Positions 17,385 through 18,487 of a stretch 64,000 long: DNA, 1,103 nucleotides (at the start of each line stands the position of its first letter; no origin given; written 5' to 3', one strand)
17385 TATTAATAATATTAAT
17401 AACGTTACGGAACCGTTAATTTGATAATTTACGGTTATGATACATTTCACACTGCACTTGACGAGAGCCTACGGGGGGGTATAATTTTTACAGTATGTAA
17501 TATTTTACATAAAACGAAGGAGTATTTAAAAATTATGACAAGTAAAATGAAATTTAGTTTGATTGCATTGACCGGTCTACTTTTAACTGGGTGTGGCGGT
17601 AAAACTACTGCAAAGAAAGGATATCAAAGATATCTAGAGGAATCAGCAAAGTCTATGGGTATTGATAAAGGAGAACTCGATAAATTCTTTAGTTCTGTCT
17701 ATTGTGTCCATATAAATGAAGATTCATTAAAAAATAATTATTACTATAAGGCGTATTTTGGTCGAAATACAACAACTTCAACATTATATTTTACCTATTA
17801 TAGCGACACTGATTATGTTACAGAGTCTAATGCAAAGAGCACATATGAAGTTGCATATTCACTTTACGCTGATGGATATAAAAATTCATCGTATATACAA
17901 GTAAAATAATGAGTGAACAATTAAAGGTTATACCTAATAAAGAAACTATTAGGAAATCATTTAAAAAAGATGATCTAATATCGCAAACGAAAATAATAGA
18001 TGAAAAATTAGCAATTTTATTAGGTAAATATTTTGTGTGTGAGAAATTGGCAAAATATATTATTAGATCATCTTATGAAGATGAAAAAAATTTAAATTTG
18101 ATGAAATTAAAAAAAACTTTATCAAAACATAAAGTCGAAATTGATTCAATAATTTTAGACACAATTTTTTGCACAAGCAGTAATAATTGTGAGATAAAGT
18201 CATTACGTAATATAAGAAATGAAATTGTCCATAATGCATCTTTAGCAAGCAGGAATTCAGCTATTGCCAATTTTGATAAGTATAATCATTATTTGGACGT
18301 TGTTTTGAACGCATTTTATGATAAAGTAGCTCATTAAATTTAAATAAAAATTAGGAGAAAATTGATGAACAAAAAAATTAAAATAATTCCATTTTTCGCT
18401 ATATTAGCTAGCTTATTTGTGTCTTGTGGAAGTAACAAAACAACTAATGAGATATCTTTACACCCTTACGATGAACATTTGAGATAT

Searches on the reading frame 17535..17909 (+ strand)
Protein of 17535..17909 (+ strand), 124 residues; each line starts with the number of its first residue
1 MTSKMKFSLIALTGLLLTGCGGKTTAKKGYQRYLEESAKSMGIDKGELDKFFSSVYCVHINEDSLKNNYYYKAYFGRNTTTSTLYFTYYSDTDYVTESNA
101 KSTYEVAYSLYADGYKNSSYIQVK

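Call 8: search_protein_families(library=pfam, proteins=[window:17535-17909:+], max_evalue=0.01)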
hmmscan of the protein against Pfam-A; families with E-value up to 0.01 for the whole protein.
window:17535-17909:+ (124 aa): 0 families

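Call 9: find_encoding_contigs(protein=window:17535-17909:+, flank=3000, max_places=10)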
Protein window:17535-17909:+ (124 aa): no gene with exactly this product is on record in the collection.

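Call 10: find_encoding_contigs(protein=window:17547-17909:+, flank=3000, max_places=10)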
Protein window:17547-17909:+ (120 aa): no gene with exactly this product is on record in the collection.

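Call 12: find_homologous_proteins(query=window:17535-17909:+)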
Query window:17535-17909:+ (124 aa): 1 proteins with E <= 0.001 among 3 candidates.
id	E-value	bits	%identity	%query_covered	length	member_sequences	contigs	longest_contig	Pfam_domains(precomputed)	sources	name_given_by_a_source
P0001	2.4e-69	249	95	100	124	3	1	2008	-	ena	-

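Call 13: find_encoding_contigs(protein=P0001, flank=5000, max_places=10)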
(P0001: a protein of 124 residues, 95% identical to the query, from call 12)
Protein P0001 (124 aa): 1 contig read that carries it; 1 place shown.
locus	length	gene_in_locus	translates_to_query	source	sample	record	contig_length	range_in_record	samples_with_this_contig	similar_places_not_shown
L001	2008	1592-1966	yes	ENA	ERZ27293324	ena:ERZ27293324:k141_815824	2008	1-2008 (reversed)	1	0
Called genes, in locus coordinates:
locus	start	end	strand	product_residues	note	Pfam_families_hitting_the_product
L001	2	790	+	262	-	?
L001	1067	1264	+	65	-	-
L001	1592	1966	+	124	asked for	-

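Call 14: list_cluster_members(proteins=[P0001])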
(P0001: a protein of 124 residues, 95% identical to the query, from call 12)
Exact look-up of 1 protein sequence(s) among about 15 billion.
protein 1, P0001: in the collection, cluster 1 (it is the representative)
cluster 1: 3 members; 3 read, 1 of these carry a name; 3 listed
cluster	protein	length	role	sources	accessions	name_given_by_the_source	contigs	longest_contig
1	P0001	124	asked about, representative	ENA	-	-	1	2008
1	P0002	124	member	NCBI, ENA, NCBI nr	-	-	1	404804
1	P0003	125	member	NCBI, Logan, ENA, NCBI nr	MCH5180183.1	MAG: hypothetical protein J1F32_03095 [Erysipelotrichales bacterium] | hypothetical protein [Erysipelotrichales bacterium]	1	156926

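Call 17: find_encoding_contigs(protein=P0003, flank=6000, max_places=10)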
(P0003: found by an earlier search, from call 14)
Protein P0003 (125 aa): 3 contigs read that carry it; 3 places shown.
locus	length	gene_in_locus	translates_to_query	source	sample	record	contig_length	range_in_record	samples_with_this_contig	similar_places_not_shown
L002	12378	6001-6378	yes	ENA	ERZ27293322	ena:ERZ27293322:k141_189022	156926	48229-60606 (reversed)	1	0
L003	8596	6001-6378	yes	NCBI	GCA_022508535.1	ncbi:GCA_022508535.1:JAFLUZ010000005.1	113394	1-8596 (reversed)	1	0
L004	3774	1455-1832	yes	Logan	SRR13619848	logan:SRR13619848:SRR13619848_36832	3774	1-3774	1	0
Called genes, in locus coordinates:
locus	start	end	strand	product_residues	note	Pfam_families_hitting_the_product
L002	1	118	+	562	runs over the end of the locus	PF02837:Glyco_hydro_2_N, PF22666:Glyco_hydro_2_N2, PF00703:Glyco_hydro_2 (weak), PF02836:Glyco_hydro_2_C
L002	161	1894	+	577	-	PF00664:ABC_membrane, PF02463:SMC_N (faint), PF00005:ABC_tran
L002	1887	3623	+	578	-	PF00664:ABC_membrane, PF00005:ABC_tran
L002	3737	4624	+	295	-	PF01381:HTH_3, PF12844:HTH_19, PF13443:HTH_26, PF13560:HTH_31, PF13630:SdpI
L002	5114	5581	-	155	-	PF13671:AAA_33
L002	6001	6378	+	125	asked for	-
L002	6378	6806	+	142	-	-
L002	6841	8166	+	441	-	PF13306:LRR_5, PF13855:LRR_8 (faint), PF13306:LRR_5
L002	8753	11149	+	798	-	PF00133:tRNA-synt_1, PF09334:tRNA-synt_1g, PF13603:tRNA-synt_1_2, PF00133:tRNA-synt_1, PF08264:Anticodon_1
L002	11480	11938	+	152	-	-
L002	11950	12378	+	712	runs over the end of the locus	PF09371:Tex_N, PF22706:Tex_central_region, PF14639:YqgF (weak), PF16921:Tex_YqgF, PF14635:HHH_7, PF12836:HHH_3, PF17674:HHH_9, PF00575:S1, +1 more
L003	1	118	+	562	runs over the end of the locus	PF02837:Glyco_hydro_2_N, PF22666:Glyco_hydro_2_N2, PF00703:Glyco_hydro_2 (weak), PF02836:Glyco_hydro_2_C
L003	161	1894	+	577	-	PF00664:ABC_membrane, PF02463:SMC_N (faint), PF00005:ABC_tran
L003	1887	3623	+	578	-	PF00664:ABC_membrane, PF00005:ABC_tran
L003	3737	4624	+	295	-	PF01381:HTH_3, PF12844:HTH_19, PF13443:HTH_26, PF13560:HTH_31, PF13630:SdpI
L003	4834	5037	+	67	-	-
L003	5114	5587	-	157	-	PF13671:AAA_33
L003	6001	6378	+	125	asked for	-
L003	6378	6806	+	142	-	-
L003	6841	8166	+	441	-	PF13306:LRR_5, PF13855:LRR_8 (faint), PF13306:LRR_5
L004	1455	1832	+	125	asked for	-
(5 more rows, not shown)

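Call 18: find_encoding_contigs(protein=P0002, flank=6000, max_places=10)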
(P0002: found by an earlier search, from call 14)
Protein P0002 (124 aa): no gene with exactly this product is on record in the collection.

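Call 43: search_protein_families(library=ncbifam, proteins=[window:17535-17909:+], max_evalue=1)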
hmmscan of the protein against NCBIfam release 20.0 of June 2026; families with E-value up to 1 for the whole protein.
window:17535-17909:+ (124 aa): 2 families
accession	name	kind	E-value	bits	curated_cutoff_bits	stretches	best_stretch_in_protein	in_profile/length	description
NF047847.2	SS_mature_LptM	equivalog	0.069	13.2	27.7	1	1-21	1-21/31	LPS translocon maturation chaperone LptM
NF033894.1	Eex_IncN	subfamily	0.14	12.1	33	1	7-35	5-30/65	EexN family lipoprotein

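Call 44: search_protein_families(library=padloc, proteins=[window:17535-17909:+], max_evalue=1)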
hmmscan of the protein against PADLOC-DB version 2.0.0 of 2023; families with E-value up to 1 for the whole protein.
window:17535-17909:+ (124 aa): 0 families

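Call 67: search_protein_families(library=pfam, proteins=[L001:2-790:+, L003:4834-5037:+], max_evalue=0.1)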
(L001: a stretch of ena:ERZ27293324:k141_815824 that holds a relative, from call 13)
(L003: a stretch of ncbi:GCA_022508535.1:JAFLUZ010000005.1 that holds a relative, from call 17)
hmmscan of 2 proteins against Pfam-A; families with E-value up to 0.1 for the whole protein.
L001:2-790:+ (262 aa): 39 families (the best 25 are shown)
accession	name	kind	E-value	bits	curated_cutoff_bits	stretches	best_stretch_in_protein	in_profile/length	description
PF00005.33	ABC_tran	-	2.9e-30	106.1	25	1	40-188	1-137/137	ABC transporter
PF02463.25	SMC_N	-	4.7e-05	23.4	40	1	41-228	16-209/220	RecF/RecN/SMC N terminal domain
PF04851.21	ResIII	-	5.9e-05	23.5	22.5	1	32-135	5-96/164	Type III restriction enzyme, res subunit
PF13401.12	AAA_22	-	0.00029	21.6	27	1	50-101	5-33/130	AAA domain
PF07693.20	KAP_NTPase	-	0.00033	20.5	20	1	54-148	24-118/293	KAP family P-loop domain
PF13476.12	AAA_23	-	0.00091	20.3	27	1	41-71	13-40/201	AAA domain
PF01926.29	MMR_HSR1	-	0.00092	19.7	21.9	1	52-87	1-30/113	50S ribosome-binding GTPase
PF01935.23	DUF87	-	0.002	18.7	23.2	1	51-83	24-57/220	Helicase HerA, central domain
PF13604.12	AAA_30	-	0.002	18.4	27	1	48-84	16-52/191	AAA domain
PF13304.12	AAA_21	-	0.0021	18.6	27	1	128-192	193-273/304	AAA domain, putative AbiEii toxin, Type IV TA system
PF12775.13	AAA_7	-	0.0021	18.1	25.8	1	43-82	26-65/181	P-loop containing dynein motor region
PF13173.12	AAA_14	-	0.0024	18.3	27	1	51-96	3-40/129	AAA domain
PF03193.22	RsgA_GTPase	-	0.0029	17.9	30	1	37-81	94-137/174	RsgA GTPase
PF00437.27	T2SSE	-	0.0044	16.1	24.9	1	24-82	119-174/370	Type II/IV secretion system protein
PF00158.32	Sigma54_activat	-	0.0046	17.1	20.2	1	39-87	11-59/168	Sigma-54 interaction domain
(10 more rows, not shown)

L003:4834-5037:+ (67 aa): 1 family
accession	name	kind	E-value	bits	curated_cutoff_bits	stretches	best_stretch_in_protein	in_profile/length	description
PF05215.19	Spiralin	-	0.042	14.8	25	1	2-48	2-51/81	Spiralin domain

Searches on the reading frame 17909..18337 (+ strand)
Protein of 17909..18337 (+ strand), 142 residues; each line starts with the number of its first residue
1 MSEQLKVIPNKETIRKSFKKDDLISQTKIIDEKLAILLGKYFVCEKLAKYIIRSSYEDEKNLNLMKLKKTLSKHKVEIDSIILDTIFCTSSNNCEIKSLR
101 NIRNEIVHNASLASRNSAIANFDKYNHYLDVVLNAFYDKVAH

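Call 8: search_protein_families(library=pfam, proteins=[window:17909-18337:+], max_evalue=0.01)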
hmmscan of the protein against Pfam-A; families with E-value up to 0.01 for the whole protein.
window:17909-18337:+ (142 aa): 0 families

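Call 11: find_encoding_contigs(protein=window:17909-18337:+, flank=3000, max_places=10)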
Protein window:17909-18337:+ (142 aa): no gene with exactly this product is on record in the collection.

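Call 28: find_homologous_proteins(query=window:17909-18337:+)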
Query window:17909-18337:+ (142 aa): 1 proteins with E <= 0.001 among 26 candidates.
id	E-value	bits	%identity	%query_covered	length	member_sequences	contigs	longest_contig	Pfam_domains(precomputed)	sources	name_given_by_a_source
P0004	3.3e-75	268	92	100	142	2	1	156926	-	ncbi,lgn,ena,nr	ncbi:MAG: hypothetical protein J1F32_03090 [Erysipelotrichales bacterium]|nr:hypothetical protein [E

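Call 41: search_solved_structures(query=window:17909-18337:+, max_evalue=10)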
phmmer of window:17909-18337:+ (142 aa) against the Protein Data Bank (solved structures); distinct sequences matched with E-value up to 10: 3.
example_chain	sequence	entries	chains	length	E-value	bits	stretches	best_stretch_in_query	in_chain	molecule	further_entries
10am_A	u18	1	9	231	0.25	14.7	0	53-94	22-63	Periplasmic protein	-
8ubg_A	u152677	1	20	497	0.75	13.1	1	5-120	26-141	DpHF19,Green fluorescent protein (Fragment)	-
8uao_A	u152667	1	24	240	1.5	12.1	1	5-120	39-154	DpHF18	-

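Call 43: search_protein_families(library=ncbifam, proteins=[window:17909-18337:+], max_evalue=1)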
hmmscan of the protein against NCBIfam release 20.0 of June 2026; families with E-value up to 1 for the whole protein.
window:17909-18337:+ (142 aa): 1 family
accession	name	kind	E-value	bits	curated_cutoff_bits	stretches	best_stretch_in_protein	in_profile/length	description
NF005553.0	PRK07217.1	subfamily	0.014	14.7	353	1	10-88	7-85/311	replication factor A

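Call 44: search_protein_families(library=padloc, proteins=[window:17909-18337:+], max_evalue=1)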
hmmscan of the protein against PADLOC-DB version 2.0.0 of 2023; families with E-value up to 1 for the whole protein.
window:17909-18337:+ (142 aa): 0 families

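Call 47: search_protein_representatives(protein=window:17909-18337:+)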
Query: 142 residues. Proteins with E-value up to 0.001 (for the whole library): 14; up to 1e-10: 6; up to 1e-30: 1. The best 14 are listed.
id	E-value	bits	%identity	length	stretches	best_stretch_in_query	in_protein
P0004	1.1e-75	268.0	92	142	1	1-142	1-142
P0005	2.7e-19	85.7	41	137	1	10-139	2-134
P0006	1.1e-13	67.6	37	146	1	16-134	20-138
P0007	2.3e-12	63.3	32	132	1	17-137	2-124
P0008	3.8e-12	62.6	20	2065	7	45-121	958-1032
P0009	3.1e-11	59.6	36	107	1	37-141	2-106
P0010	2.5e-09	53.5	38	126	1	21-132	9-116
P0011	7.7e-09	51.9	36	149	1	11-137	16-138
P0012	3.8e-07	46.4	41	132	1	14-89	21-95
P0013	1.5e-06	44.5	33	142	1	14-140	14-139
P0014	1.2e-05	41.6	33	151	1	10-135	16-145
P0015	2.0e-05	40.9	32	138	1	3-124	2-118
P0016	2.8e-04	37.2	39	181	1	22-126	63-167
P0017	3.6e-04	36.8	25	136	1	21-136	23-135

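Call 49: find_encoding_contigs(protein=P0005, flank=4000, max_places=6)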
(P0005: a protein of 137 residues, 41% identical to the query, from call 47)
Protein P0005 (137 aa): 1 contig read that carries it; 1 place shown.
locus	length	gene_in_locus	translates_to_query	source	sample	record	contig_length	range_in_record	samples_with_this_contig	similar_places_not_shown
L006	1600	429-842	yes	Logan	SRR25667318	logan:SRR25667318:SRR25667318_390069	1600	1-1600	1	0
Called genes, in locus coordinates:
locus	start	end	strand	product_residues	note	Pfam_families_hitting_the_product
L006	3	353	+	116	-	?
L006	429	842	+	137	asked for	-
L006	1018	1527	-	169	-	-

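Call 51: find_encoding_contigs(protein=P0006, flank=4000, max_places=6)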
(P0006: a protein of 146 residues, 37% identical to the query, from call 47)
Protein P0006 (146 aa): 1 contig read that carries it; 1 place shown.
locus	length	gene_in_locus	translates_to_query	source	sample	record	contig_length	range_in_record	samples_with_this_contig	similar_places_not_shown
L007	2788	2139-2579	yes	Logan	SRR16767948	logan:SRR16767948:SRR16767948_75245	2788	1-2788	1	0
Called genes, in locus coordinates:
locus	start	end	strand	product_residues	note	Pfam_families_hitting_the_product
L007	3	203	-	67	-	?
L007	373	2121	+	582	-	PF09479:Flg_new (faint), PF13855:LRR_8 (faint), PF13306:LRR_5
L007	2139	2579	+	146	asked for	-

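Call 63: predict_structure(alignment_id=A2)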
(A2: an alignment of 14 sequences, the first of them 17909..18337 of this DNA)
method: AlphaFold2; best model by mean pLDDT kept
length: 142 residues; sequences in the alignment: 14
mean_pLDDT: 87.6   pTM: 0.79
mean pLDDT of the five models: 87.6, 87.4, 87.3, 87.2, 86.6
residues with pLDDT >= 90: 99; 70-90: 22; 50-70: 19; < 50: 2
segments of 3 or more residues with pLDDT < 50: none
pLDDT, mean of each block of 10 residues (from residue 1): 55 73 92 97 96 89 94 93 91 74 94 94 97 91 67
secondary structure, 60 per line:
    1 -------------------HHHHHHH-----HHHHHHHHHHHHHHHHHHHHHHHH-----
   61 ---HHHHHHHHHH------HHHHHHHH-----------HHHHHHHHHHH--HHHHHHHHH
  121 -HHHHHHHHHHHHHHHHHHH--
elements in order: H20-26 H32-55 H64-73 H80-87 H99-109 H112-120 H122-140

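Call 66: fold_search(model_id=the predicted structure, library=pdb)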
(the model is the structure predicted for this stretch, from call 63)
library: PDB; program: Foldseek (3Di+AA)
matches with E <= 10: 30; with E <= 0.001: 0
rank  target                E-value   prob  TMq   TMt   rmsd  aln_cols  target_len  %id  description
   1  1wty_C                2.5e+00  0.51  0.43  0.51   6.9       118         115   13  Crystal structure of a probable nucleotidyl transferase protein from thermus thermophilus HB8 (released 2004-12-07)
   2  1ez3_A                4.3e+00  0.06  0.21  0.24  14.0       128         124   13  CRYSTAL STRUCTURE OF THE NEURONAL T-SNARE SYNTAXIN-1A (released 2000-06-07)
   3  5h9e_A                4.3e+00  0.04  0.20  0.07  17.1       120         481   12  Crystal structure of E. coli Cascade bound to a PAM-containing dsDNA target (32-nt spacer) at 3.20 angstrom resolution (released 2016-02-17)
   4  7rro_2                4.5e+00  0.08  0.25  0.15  38.6       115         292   12  Structure of the 48-nm repeat doublet microtubule from bovine tracheal cilia (released 2021-10-27)
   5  1ez3_B                5.0e+00  0.06  0.21  0.24  14.0       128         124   13  CRYSTAL STRUCTURE OF THE NEURONAL T-SNARE SYNTAXIN-1A (released 2000-06-07)
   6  8den_A                5.3e+00  0.04  0.18  0.22  15.0       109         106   13  Heme-Free Cytochrome Variant ApoCyt (released 2022-07-06)
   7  4zws_A                6.1e+00  0.02  0.15  0.15  20.2       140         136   14  Crystal Structure of the Bacteriophage T4 recombination mediator protein UvsY, Lattice Type III (released 2016-03-02)
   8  9cpc_5I               6.4e+00  0.06  0.23  0.11  15.1       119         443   14  Atomic model of porcine brain ventricles cilia doublet microtubule (48-nm periodicity) (released 2024-10-23)
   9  7n6g_1S               6.8e+00  0.10  0.26  0.16   6.1        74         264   14  C1 of central pair (released 2022-05-18)
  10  9rgx_A                6.8e+00  0.04  0.20  0.26  12.1       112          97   17  X-ray crystal structure of a de novo designed single-chain antiparallel 3-helix coiled-coil bundle, sc-apCC3-ACW (released 2025-09-03)
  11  9cvt_C                7.1e+00  0.05  0.24  0.21  11.5       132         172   11  Melbournevirus Mini variant Nucleosome (released 2025-07-30)
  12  4zwr_D                7.1e+00  0.02  0.16  0.17  20.2       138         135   14  Crystal Structure of the Bacteriophage T4 recombination mediator protein UvsY, Lattice Type II (released 2016-03-02)
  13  4zwr_C                7.1e+00  0.02  0.16  0.16  20.2       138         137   14  Crystal Structure of the Bacteriophage T4 recombination mediator protein UvsY, Lattice Type II (released 2016-03-02)
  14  2n6a_MODEL_1_A        7.5e+00  0.04  0.24  0.22  16.0       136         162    7  NMR structure of a human calmodulin/connexin-36 peptide hybrid (released 2015-08-26)
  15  2qla_A                7.5e+00  0.03  0.17  0.22  15.5       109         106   13  Crystal Structure of a 16-Helix Bundle Architecture Produced by the Zinc-Mediated Self Assembly of Four Cytochrome cb5 (released 2007-11-06)
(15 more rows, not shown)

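Call 77: find_encoding_contigs(protein=P0011, flank=5000, max_places=4)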
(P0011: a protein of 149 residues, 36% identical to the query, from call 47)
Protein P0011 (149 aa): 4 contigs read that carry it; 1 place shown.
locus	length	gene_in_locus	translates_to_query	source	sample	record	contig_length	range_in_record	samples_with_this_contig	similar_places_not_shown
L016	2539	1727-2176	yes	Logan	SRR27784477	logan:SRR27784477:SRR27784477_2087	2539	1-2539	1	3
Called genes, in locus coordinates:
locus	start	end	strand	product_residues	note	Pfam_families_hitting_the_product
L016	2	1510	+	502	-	?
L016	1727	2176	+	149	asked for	-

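Call 78: find_encoding_contigs(protein=P0013, flank=5000, max_places=4)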
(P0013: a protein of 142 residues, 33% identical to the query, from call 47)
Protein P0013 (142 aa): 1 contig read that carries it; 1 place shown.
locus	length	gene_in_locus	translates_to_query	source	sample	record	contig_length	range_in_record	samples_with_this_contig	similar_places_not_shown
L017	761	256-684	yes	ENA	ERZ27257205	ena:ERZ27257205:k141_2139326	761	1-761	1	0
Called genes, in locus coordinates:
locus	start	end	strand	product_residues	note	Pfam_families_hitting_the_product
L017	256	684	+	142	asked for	-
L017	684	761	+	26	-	?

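Call 79: search_protein_families(library=pfam, proteins=[L016:2-1510:+, L006:3-353:+, L007:373-2121:+], max_evalue=0.001)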
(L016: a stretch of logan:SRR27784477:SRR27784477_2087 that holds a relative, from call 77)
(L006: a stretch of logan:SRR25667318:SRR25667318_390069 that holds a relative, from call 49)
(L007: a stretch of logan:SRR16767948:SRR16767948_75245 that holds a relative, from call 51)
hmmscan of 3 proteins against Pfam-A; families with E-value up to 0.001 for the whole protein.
L016:2-1510:+ (502 aa): 2 families
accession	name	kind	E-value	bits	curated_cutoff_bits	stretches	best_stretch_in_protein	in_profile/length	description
PF07581.17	Glug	-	1.1e-12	47.9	20.5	1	338-361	3-28/28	The GLUG motif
PF13306.12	LRR_5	-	2.2e-11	44.2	27.7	1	115-170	5-57/127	BspA type Leucine rich repeat region (6 copies)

L006:3-353:+ (116 aa): 0 families

L007:373-2121:+ (582 aa): 3 families
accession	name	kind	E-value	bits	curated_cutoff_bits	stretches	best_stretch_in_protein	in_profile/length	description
PF13306.12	LRR_5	-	4.1e-67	224.3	27.7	2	258-366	3-109/127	BspA type Leucine rich repeat region (6 copies)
PF09479.16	Flg_new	-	1.4e-07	31.9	27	1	147-203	1-49/65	Listeria-Bacteroides repeat domain (List_Bact_rpt)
PF13855.12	LRR_8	-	6e-06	26.4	27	0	459-500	15-55/61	Leucine rich repeat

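Call 87: search_solved_structures(query=A2, max_evalue=10)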
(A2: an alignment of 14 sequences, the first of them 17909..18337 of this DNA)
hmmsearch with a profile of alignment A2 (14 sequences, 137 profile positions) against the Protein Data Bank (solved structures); distinct sequences matched with E-value up to 10: 10.
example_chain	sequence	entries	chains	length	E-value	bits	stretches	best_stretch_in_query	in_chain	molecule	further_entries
1qas_A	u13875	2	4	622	0.23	14.5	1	47-115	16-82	PHOSPHOLIPASE C DELTA-1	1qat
1djg_A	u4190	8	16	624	0.23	14.5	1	47-115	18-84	PHOSPHOINOSITIDE-SPECIFIC PHOSPHOLIPASE C, ISOZYME DELTA1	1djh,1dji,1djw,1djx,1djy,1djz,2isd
6o2m_A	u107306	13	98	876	0.25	14.4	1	69-127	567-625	ADP-ribosyltransferase binding component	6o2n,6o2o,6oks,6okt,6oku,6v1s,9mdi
6okr_A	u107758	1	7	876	0.26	14.3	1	69-127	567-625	ADP-ribosyltransferase binding component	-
8dcm_C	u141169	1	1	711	0.27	14.3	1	69-127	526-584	ADP-ribosylating binary toxin binding subunit CdtB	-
1v32_A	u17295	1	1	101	0.31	14.1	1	17-49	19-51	hypothetical protein RAFL09-47-K03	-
9bbf_A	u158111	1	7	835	0.33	14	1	69-127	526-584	ADP-ribosyltransferase binding component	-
6uwi_A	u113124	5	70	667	0.37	13.8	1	69-127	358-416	ADP-ribosyltransferase binding component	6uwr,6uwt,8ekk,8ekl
7vnj_A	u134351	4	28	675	0.38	13.8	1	69-127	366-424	ADP-ribosylating binary toxin binding subunit CdtB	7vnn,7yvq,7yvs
8ekm_A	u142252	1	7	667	0.76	12.8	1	69-113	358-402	ADP-ribosyltransferase binding component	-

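Call 88: search_protein_families(library=pfam, alignment_id=A2, max_evalue=1)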
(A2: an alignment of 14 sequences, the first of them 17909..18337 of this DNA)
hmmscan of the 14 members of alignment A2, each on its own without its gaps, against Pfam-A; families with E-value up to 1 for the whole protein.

A. member 1, window:17909-18337:+ (142 aa): 3 families
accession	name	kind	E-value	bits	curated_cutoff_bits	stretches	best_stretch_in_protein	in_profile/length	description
PF09055.16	Sod_Ni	-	0.025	15.5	25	1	26-77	59-110/127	Nickel-containing superoxide dismutase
PF01042.26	Ribonuc_L-PSP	-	0.043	14.3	27.3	1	53-110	38-93/121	Endoribonuclease L-PSP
PF18733.6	HEPN_LA2681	-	0.043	13.6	27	1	32-124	74-169/204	LA2681-like HEPN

B. families by the number of members that match (of 14 scanned): 11 families
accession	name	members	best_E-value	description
PF18735.6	HEPN_RiboL-PSP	2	0.019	RiboL-PSP-HEPN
PF09055.16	Sod_Ni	2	0.025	Nickel-containing superoxide dismutase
PF18733.6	HEPN_LA2681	2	0.039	LA2681-like HEPN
PF01042.26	Ribonuc_L-PSP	2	0.043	Endoribonuclease L-PSP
PF05913.16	MupG_C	1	0.0062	6-phospho-N-acetylmuramidase, C-terminal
PF00889.24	EF_TS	1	0.036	Elongation factor TS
PF23613.1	ELP3_N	1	0.075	ELP3 N-terminal domain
PF18731.6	HEPN_Swt1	1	0.082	Swt1-like HEPN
PF00453.23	Ribosomal_L20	1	0.14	Ribosomal protein L20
PF13618.11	Gluconate_2-dh3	1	0.21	Gluconate 2-dehydrogenase subunit 3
PF04500.22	FLYWCH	1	0.39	FLYWCH zinc finger domain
